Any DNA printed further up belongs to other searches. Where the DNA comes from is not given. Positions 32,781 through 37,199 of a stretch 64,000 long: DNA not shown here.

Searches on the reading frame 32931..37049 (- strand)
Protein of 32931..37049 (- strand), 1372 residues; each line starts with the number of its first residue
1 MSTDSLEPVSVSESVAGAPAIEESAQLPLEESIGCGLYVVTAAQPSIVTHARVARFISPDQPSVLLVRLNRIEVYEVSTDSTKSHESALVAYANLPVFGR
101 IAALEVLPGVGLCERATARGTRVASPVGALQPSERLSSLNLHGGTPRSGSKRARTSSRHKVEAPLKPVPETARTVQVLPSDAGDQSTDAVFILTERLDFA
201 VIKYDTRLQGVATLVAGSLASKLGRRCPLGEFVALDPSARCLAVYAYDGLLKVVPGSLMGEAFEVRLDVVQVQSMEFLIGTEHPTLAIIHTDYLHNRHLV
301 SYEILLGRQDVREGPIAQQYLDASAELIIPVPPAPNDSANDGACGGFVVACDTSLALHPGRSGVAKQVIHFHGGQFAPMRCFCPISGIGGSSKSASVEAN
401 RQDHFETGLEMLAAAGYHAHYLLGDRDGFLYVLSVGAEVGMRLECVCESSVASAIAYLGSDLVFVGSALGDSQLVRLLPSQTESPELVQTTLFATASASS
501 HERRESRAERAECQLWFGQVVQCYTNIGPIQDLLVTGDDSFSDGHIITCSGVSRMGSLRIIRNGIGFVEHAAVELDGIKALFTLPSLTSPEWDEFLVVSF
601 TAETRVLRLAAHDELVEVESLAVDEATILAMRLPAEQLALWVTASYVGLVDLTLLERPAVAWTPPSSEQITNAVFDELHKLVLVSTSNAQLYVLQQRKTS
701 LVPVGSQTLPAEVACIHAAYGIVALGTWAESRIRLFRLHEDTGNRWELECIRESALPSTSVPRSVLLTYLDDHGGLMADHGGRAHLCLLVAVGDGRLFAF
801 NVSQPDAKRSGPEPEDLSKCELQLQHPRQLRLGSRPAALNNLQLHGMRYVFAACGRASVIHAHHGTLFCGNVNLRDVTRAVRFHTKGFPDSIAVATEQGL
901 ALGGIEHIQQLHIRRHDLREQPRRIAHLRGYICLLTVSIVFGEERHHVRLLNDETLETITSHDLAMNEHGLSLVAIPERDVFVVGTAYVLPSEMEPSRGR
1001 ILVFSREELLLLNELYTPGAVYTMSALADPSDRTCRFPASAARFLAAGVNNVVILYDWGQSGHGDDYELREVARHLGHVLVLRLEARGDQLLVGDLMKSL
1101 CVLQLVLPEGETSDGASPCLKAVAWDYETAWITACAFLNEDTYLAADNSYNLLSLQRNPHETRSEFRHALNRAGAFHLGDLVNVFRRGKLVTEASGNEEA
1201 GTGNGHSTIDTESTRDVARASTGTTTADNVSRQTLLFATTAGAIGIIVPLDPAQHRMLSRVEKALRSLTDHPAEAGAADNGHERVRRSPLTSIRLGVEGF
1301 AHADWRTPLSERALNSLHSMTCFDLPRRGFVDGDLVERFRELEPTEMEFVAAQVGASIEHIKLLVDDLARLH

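Call 47: search_protein_families(library=pfam, proteins=[window:32931-37049:-], max_evalue=0.00001)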
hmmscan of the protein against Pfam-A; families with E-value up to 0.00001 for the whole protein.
window:32931-37049:- (1372 aa): 3 families
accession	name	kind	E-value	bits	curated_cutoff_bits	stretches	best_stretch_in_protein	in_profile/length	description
PF23726.1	Beta-prop_RSE1_2nd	-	2.8e-69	234.3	30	1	562-905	1-327/327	RSE1/DDB1/CPSF1 second beta-propeller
PF10433.15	Beta-prop_RSE1_1st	-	2.6e-43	148.8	26.9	1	48-490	2-349/351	RSE1/DDB1/CPSF1 first beta-propeller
PF03178.21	CPSF_A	-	1.6e-42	146.4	27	1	946-1340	2-318/319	CPSF A subunit region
